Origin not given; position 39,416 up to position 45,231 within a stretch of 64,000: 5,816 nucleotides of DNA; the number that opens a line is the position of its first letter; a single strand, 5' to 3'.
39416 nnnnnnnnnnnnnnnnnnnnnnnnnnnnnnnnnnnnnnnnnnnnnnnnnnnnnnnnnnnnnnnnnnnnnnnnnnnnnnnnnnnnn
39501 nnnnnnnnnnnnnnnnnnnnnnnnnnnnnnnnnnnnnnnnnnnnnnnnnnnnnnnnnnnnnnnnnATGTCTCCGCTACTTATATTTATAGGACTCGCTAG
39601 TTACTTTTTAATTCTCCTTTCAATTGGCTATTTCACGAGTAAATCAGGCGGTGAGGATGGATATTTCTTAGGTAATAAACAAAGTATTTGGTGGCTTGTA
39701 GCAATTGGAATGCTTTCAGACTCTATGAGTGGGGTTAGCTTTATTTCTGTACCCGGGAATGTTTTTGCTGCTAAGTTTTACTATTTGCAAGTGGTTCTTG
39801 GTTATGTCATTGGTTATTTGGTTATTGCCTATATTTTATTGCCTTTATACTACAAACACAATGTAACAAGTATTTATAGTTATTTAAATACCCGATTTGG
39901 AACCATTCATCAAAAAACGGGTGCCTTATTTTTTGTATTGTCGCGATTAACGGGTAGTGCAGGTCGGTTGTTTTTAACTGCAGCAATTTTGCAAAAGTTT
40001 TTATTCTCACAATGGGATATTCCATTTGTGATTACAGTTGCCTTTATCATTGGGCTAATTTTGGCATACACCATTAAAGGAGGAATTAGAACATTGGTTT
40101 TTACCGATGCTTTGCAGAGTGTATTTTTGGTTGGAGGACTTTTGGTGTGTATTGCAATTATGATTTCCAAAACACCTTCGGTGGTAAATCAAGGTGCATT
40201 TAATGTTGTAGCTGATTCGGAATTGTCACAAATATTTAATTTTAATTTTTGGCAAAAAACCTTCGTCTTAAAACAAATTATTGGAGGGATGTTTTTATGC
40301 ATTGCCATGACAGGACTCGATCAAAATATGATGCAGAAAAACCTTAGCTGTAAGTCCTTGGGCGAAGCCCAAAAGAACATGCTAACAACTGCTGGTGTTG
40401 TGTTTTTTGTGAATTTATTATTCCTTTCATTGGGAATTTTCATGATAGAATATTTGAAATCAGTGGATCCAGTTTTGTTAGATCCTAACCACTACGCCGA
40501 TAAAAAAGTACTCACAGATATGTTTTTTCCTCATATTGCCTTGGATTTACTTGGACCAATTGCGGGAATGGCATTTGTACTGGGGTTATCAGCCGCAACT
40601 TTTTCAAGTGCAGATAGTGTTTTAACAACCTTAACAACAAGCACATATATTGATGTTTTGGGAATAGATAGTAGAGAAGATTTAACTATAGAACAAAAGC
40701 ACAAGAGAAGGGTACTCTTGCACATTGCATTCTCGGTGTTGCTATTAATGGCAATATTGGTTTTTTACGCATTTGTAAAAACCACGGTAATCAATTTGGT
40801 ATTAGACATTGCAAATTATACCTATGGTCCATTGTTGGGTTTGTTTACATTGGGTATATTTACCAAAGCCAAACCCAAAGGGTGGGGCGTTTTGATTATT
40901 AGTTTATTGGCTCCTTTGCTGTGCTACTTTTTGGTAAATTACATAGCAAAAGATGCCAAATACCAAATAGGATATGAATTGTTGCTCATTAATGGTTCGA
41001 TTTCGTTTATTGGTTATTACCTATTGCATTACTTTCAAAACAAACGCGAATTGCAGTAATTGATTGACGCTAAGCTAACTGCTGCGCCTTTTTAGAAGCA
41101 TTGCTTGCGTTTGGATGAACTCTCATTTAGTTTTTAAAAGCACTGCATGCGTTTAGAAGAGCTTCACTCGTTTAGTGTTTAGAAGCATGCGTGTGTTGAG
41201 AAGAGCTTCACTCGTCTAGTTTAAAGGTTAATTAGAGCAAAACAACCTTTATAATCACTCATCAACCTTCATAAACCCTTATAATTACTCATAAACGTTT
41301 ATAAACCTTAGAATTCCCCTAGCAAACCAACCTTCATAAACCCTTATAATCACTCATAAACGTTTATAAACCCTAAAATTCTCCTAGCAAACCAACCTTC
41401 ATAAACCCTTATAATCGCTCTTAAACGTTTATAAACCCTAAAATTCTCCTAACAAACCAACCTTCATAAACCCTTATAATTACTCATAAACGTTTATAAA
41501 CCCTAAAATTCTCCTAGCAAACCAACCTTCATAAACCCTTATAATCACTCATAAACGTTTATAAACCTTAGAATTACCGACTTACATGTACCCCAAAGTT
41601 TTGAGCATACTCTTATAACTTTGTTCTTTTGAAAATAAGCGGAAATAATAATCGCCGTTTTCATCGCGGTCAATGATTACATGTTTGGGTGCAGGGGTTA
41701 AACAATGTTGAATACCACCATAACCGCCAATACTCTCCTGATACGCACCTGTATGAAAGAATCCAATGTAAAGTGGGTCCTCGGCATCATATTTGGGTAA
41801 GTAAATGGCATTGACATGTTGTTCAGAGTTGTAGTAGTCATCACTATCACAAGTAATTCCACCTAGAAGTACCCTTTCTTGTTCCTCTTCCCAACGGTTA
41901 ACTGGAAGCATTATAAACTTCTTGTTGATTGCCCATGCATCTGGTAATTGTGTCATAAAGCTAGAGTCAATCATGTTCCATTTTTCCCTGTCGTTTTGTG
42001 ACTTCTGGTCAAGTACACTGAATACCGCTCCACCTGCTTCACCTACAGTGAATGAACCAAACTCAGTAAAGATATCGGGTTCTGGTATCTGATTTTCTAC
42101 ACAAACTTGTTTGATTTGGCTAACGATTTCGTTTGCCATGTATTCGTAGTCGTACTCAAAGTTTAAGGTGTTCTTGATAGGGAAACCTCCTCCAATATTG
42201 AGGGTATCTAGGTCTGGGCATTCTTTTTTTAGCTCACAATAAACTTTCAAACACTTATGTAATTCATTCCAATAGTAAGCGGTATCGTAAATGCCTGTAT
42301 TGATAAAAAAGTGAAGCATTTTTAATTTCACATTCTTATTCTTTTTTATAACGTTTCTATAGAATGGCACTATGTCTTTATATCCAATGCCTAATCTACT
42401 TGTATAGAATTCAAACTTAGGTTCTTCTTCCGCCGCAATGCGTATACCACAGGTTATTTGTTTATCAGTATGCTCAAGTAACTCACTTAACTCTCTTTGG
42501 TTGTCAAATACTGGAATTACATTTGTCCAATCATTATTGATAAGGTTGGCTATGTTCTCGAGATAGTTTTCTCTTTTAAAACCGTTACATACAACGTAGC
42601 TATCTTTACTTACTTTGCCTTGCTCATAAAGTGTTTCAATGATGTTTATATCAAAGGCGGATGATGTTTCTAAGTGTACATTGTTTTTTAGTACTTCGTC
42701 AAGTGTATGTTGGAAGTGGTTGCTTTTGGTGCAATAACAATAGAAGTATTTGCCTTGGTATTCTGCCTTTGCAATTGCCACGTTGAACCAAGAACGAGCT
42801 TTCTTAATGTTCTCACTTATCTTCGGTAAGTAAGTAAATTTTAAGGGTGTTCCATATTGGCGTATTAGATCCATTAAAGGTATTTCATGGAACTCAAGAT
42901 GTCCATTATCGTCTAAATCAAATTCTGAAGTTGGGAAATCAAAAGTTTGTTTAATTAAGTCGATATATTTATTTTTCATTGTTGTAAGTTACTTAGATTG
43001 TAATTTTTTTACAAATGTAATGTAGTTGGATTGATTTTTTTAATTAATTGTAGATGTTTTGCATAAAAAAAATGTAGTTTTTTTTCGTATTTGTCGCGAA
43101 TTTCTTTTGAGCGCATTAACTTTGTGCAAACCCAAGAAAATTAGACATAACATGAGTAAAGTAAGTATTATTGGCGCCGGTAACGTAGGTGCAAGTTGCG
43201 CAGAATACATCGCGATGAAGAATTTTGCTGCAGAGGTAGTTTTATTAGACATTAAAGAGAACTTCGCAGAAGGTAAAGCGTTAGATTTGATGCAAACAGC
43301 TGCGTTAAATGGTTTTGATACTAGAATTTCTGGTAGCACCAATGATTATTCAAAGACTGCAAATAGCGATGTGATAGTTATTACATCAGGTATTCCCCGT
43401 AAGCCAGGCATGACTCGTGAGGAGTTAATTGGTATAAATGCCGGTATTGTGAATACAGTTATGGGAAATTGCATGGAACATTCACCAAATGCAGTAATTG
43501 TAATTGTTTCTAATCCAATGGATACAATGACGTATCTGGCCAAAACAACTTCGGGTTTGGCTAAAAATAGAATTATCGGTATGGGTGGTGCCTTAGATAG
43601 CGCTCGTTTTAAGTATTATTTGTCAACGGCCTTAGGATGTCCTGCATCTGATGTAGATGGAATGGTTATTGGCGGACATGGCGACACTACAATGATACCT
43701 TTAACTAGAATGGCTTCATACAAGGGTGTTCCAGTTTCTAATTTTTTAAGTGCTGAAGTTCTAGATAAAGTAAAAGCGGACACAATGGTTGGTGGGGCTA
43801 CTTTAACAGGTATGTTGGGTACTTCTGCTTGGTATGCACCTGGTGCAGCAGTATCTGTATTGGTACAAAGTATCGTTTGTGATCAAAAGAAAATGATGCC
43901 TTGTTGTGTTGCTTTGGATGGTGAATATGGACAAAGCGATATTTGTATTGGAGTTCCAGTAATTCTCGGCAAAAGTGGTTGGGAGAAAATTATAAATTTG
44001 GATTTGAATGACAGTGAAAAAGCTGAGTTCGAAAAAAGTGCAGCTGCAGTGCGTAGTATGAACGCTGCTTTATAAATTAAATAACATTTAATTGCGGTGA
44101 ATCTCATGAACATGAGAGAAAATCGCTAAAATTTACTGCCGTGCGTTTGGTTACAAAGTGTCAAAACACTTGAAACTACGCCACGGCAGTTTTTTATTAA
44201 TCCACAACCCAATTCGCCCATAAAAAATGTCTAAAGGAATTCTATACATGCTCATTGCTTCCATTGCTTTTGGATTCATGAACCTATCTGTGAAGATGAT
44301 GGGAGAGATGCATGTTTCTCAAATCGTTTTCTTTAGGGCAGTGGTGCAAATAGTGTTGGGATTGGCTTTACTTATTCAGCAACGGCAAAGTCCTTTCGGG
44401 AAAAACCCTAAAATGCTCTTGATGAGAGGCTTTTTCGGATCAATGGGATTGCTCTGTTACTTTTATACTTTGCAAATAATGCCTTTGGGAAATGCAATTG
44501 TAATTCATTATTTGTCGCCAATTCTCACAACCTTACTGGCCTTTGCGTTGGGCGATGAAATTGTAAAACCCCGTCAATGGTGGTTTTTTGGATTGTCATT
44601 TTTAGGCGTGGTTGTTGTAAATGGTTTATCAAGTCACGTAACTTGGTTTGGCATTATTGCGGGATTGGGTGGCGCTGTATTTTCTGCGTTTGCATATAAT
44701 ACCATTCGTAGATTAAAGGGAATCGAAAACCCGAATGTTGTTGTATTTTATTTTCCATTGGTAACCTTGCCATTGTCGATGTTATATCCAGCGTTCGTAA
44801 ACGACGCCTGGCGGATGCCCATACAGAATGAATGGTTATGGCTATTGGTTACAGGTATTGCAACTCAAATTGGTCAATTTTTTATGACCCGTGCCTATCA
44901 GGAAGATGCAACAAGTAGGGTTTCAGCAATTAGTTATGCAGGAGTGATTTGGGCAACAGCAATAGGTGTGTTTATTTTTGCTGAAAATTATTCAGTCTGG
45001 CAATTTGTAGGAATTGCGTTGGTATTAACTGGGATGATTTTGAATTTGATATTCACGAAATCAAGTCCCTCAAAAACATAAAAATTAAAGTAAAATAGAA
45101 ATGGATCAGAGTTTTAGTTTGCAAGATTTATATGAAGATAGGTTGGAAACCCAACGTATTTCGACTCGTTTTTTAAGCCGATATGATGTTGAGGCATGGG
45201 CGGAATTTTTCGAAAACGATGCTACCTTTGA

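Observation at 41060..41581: Convergent intergenic region filled with two tandem repeat families (44 bp x3 and 65 bp x5.2)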

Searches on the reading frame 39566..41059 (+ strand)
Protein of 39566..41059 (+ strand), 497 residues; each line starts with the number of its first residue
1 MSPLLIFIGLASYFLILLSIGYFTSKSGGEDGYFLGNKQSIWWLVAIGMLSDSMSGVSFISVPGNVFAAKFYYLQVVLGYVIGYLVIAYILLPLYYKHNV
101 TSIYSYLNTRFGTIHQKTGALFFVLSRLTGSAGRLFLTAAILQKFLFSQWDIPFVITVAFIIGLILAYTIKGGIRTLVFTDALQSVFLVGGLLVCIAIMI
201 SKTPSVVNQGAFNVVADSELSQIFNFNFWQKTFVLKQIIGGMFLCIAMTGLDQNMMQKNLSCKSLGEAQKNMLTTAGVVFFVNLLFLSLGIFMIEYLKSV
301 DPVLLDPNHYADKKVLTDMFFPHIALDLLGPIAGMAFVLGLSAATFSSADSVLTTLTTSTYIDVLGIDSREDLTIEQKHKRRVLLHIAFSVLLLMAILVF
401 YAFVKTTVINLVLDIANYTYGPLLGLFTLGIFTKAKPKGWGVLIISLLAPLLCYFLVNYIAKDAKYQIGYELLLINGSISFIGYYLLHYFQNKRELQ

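Call 4: search_protein_families(library=pfam, proteins=[window:39566-41059:+])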
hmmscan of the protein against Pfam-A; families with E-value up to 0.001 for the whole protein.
window:39566-41059:+ (497 aa): 1 family
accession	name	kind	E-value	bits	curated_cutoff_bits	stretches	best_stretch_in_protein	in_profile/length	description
PF00474.23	SSF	-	1.6e-25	90.3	22.8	1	33-434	1-392/406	Sodium:solute symporter family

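Call 11: find_encoding_contigs(protein=window:39566-41059:+, flank=3000, max_places=10)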
Protein window:39566-41059:+ (497 aa): 2 contigs read that carry it; 1 place shown.
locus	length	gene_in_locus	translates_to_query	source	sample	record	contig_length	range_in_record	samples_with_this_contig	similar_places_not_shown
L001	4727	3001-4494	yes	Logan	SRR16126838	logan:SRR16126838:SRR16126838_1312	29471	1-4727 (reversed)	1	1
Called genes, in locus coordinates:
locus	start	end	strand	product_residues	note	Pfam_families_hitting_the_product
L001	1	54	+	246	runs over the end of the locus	PF08239:SH3_3 (weak), PF18348:SH3_16, PF00877:NLPC_P60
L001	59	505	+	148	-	-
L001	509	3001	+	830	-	-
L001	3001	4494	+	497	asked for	PF00474:SSF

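Call 21: find_related_loci(query=window:39566-41059:+, collection=metagenome_contigs, flank=3000)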
Query window:39566-41059:+ (497 aa) in metagenome_contigs; peptide patterns used: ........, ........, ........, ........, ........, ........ (x = any residue, [..] = any of these).
600 stretches matched a pattern (row limit reached: there are more); 461 encode a relative of the query (tblastn E <= 1e-3); the best 80 are kept; 80 distinct loci.
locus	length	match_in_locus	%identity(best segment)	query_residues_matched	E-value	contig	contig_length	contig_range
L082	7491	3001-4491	95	1-497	0e+0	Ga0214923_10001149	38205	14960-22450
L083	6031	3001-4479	82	1-493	0e+0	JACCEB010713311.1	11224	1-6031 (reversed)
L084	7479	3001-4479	82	1-493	0e+0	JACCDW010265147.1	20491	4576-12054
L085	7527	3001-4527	75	1-497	0e+0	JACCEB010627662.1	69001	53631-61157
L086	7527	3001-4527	75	1-497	0e+0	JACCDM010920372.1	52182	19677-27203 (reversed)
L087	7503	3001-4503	74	1-496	0e+0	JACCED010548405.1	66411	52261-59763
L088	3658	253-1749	72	1-494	0e+0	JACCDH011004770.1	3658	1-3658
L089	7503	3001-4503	74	1-496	0e+0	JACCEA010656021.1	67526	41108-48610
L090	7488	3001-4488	62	1-491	0e+0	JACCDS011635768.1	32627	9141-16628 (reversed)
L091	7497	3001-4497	61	1-494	0e+0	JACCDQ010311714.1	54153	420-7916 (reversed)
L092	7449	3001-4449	60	1-485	3e-174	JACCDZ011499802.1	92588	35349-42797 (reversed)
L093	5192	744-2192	59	1-485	5e-173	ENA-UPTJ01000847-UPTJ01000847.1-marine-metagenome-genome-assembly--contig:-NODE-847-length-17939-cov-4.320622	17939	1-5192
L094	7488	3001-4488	57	1-493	3e-170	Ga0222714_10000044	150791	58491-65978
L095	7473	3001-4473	61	1-486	1e-169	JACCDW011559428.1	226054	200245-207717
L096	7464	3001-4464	57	1-486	3e-167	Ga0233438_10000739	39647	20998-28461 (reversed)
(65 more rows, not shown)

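Call 62: search_protein_families(library=ncbifam, proteins=[window:39566-41059:+])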
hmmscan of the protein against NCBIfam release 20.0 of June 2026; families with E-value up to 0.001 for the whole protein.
window:39566-41059:+ (497 aa): 4 families
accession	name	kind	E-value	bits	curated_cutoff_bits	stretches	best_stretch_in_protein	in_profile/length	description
TIGR00813.1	sss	superfamily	1.5e-42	146.1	184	1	33-435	1-398/411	sodium/solute symporter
NF007790.0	PRK10484.1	equivalog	5.8e-19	68.3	401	1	20-466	19-461/527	solute:sodium symporter family transporter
TIGR03648.1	Na_symport_lg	subfamily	9.1e-09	34.3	320.75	1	11-212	6-204/547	VC_2705 family sodium/solute symporter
TIGR02121.1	Na_Pro_sym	equivalog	1.6e-07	30.4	515.5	1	6-420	3-398/488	sodium/proline symporter PutP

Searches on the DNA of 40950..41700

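Call 8: search_rna_families(source=window, start=40950, end=41700, threshold=evalue, max_evalue=10)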
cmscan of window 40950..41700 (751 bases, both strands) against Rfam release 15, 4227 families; matches with E-value up to 10: 2.
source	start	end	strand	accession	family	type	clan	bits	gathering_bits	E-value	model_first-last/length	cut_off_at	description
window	41029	41101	-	RF00051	mir-17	Gene; miRNA;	-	17.9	49.5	0.35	1-80/80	no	mir-17 microRNA precursor family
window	41364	41433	-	RF01295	SCARNA7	Gene; snRNA; snoRNA; scaRNA;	-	13.1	65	0.64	1-330/330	no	Small Cajal body-specific RNA 7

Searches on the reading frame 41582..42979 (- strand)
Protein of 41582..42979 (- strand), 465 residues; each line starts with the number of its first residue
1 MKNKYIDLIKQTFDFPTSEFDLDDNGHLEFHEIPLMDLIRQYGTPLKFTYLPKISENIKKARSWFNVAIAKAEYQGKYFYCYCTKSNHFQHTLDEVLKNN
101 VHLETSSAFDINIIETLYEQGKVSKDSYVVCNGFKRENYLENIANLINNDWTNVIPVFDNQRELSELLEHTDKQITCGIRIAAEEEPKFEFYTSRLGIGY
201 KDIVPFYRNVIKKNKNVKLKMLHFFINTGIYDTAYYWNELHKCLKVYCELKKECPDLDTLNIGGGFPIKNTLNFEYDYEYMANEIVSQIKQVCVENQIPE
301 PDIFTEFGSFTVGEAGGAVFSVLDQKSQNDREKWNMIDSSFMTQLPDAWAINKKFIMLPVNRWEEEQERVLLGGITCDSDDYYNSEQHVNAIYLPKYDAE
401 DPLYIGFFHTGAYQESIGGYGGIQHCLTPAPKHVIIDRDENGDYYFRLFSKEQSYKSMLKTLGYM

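Call 4: search_protein_families(library=pfam, proteins=[window:41582-42979:-])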
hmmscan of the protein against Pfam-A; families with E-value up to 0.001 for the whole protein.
window:41582-42979:- (465 aa): 2 families
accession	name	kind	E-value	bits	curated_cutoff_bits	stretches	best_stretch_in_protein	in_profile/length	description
PF02784.22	Orn_Arg_deC_N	-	1.6e-16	60.9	23.4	1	72-312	13-246/247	Pyridoxal-dependent decarboxylase, pyridoxal binding domain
PF00278.28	Orn_DAP_Arg_deC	-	0.0001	23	23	1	232-404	5-90/95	Pyridoxal-dependent decarboxylase, C-terminal sheet domain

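Call 10: find_encoding_contigs(protein=window:41582-42979:-, flank=3000, max_places=10)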
Protein window:41582-42979:- (465 aa): no gene with exactly this product is on record in the collection.

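Call 13: find_related_loci(query=window:41582-42979:-, collection=genome_contigs, flank=6000)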
Query window:41582-42979:- (465 aa) in genome_contigs; peptide patterns used: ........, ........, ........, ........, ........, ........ (x = any residue, [..] = any of these).
600 stretches matched a pattern (row limit reached: there are more); 589 encode a relative of the query (tblastn E <= 1e-3); the best 80 are kept; 80 distinct loci.
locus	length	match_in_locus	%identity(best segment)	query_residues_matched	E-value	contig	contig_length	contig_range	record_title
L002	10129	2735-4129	97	1-465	0e+0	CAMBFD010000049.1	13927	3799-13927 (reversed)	MAG: Chitinophaga pinensis isolate TrE-25oct19-137 genome assembly, contig: TrE-25oct19-C5559, whole genome shotgun sequ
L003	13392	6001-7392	88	1-464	0e+0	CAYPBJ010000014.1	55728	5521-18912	MAG TPA_asm: uncultured Rhizobium sp. isolate SRP219642_co3_8 genome assembly, contig: NODE_467_length_55728_cov_31.7884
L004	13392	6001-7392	87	1-464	0e+0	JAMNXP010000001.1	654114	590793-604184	MAG: Bacteroidia bacterium isolate gw_gwSRR_metabat.15 gw_C1, whole genome shotgun sequence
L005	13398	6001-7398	79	1-465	0e+0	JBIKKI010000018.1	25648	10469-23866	MAG: Bacteroidia bacterium isolate ME2014-07-24_3300043772_group5_bin19 Rohwer_bin1019_scaffold_1503_c1, whole genome sh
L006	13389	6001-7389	75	1-464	0e+0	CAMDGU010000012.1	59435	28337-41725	MAG: Chitinophaga pinensis isolate MiH-22jul19-263 genome assembly, contig: MiH-22jul19-C739, whole genome shotgun seque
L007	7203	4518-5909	74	1-464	0e+0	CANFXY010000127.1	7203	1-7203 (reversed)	MAG: Bacteroidetes bacterium isolate Jr-16oct17-93 genome assembly, contig: Jr-16oct17-C19820, whole genome shotgun sequ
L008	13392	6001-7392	74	1-464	0e+0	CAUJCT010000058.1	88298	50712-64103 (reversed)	MAG: Bacteroidota bacterium isolate KLAP35 genome assembly, contig: KLAP35_387552, whole genome shotgun sequence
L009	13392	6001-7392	74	1-464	0e+0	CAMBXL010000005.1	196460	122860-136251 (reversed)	MAG: Chitinophaga pinensis isolate GE-03apr19-118 genome assembly, contig: GE-03apr19-C18, whole genome shotgun sequence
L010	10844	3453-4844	73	1-464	0e+0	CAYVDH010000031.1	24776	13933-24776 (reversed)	MAG TPA_asm: uncultured Flavobacteriaceae bacterium isolate SRP107338_co1_164 genome assembly, contig: NODE_1711_length_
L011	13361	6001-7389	73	1-464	0e+0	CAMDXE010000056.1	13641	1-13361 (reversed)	MAG: Chitinophaga pinensis isolate TrH-25oct19-126 genome assembly, contig: TrH-25oct19-C8933, whole genome shotgun sequ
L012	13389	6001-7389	70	1-464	0e+0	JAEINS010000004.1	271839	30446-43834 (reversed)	MAG: Melioribacteraceae bacterium isolate MAG10 NODE_36_length_271839_cov_186.843690, whole genome shotgun sequence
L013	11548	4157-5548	69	1-464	0e+0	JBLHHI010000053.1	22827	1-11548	MAG: Bacteroidia bacterium isolate 3300054976_154 Ga0535667_0002814, whole genome shotgun sequence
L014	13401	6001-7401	69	1-464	0e+0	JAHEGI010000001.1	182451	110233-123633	MAG: Cryomorphaceae bacterium isolate Ww394 NODE_56_length_182451_cov_27.427845, whole genome shotgun sequence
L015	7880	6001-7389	69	1-464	0e+0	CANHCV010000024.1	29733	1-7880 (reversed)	MAG: Bacteroidetes bacterium isolate RE-18aug17-218 genome assembly, contig: RE-18aug17-C1853, whole genome shotgun sequ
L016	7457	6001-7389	67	1-464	0e+0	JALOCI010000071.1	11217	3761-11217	MAG: Bacteroidales bacterium isolate SO_2017_LW4 bin 7 scaffold_11176_c1_LW137-91_2017, whole genome shotgun sequence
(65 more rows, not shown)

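Call 62: search_protein_families(library=ncbifam, proteins=[window:41582-42979:-])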
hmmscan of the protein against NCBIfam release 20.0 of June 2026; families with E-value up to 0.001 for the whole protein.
window:41582-42979:- (465 aa): 6 families
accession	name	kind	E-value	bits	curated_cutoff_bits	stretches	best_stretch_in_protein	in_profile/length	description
NF003763.0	PRK05354.1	equivalog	4.6e-55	187.3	369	2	40-333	60-367/636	biosynthetic arginine decarboxylase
TIGR01273.1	speA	equivalog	2.3e-50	171.7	624.1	2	43-335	56-361/624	arginine decarboxylase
TIGR01048.1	lysA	equivalog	9.4e-25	87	297.9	1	23-417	4-380/417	diaminopimelate decarboxylase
NF052544.1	OrLyDeCDokD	equivalog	6.8e-15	54.6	700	1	24-460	22-457/461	ornithine/lysine decarboxylase DokD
TIGR03099.1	dCO2ase_PEP1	hypoth_equivalog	1e-11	44.6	478.45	1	181-416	142-381/398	pyridoxal-dependent decarboxylase, exosortase A system-associated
NF006515.0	PRK08961.1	equivalog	3.3e-09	35.3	802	1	193-414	639-841/861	bifunctional aspartate kinase/diaminopimelate decarboxylase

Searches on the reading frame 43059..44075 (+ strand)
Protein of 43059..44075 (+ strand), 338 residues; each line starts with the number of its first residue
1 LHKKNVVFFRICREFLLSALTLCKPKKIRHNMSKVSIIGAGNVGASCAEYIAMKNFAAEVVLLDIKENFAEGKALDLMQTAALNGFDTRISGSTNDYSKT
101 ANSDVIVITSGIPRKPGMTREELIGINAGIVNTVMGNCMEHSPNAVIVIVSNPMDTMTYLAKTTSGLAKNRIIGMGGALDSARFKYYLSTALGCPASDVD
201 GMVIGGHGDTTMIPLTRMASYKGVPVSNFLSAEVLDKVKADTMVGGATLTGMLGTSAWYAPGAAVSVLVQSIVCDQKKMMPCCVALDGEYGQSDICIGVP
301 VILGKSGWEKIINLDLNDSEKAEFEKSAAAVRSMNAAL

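Call 4: search_protein_families(library=pfam, proteins=[window:43059-44075:+])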
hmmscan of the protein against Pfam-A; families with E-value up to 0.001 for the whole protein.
window:43059-44075:+ (338 aa): 3 families
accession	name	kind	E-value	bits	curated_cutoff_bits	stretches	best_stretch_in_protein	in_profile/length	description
PF00056.29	Ldh_1_N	-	1.8e-42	145.1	27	1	34-174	2-141/141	lactate/malate dehydrogenase, NAD binding domain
PF02866.23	Ldh_1_C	-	8.8e-20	71.9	22.6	1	179-331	3-163/174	lactate/malate dehydrogenase, alpha/beta C-terminal domain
PF03721.20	UDPG_MGDP_dh_N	-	0.0003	20.9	27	0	34-149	2-118/187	UDP-glucose/GDP-mannose dehydrogenase family, NAD binding domain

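Call 45: find_encoding_contigs(protein=window:43152-44075:+, flank=3000, max_places=10)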
Protein window:43152-44075:+ (307 aa): no gene with exactly this product is on record in the collection.

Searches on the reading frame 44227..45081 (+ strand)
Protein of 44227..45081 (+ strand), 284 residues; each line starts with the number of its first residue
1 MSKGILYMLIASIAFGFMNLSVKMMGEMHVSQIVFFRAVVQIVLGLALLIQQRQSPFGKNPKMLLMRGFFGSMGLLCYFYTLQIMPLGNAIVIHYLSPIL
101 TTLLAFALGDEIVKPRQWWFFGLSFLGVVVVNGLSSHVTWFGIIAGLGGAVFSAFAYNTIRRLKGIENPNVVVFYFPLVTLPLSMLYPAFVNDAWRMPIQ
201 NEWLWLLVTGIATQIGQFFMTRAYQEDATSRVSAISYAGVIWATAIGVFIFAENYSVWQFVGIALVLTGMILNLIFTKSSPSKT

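Call 4: search_protein_families(library=pfam, proteins=[window:44227-45081:+])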
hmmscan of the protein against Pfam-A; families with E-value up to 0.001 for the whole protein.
window:44227-45081:+ (284 aa): 1 family
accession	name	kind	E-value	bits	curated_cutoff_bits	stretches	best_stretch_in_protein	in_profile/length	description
PF00892.27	EamA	-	2.8e-30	105.8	28.2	2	3-132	2-134/135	EamA-like transporter family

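Call 46: find_encoding_contigs(protein=window:44227-45081:+, flank=5000, max_places=6)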
Protein window:44227-45081:+ (284 aa): 2 contigs read that carry it; 2 places shown.
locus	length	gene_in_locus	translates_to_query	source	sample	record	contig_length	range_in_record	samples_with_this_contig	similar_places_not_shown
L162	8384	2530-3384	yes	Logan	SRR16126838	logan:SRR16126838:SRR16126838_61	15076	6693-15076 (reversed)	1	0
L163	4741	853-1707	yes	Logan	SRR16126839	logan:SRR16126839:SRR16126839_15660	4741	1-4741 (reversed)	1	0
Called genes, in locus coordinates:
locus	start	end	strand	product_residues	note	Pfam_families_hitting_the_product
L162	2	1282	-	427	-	?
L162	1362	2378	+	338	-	PF00056:Ldh_1_N, PF02866:Ldh_1_C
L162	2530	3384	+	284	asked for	PF00892:EamA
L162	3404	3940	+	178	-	PF13302:Acetyltransf_3, PF00583:Acetyltransf_1 (weak)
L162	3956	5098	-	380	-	PF13562:NTP_transf_4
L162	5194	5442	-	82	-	PF01197:Ribosomal_L31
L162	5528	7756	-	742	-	PF00912:Transgly, PF28500:PBP_middle, PF00905:Transpeptidase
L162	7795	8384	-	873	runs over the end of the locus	PF00515:TPR_1 (faint), PF07719:TPR_2 (faint), PF13181:TPR_8 (faint), PF13424:TPR_12 (faint), PF14559:TPR_19 (faint), PF13174:TPR_6 (faint)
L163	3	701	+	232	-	?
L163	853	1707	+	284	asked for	PF00892:EamA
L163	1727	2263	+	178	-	PF13302:Acetyltransf_3, PF00583:Acetyltransf_1 (weak)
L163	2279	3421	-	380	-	PF13562:NTP_transf_4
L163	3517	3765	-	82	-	PF01197:Ribosomal_L31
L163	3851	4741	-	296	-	?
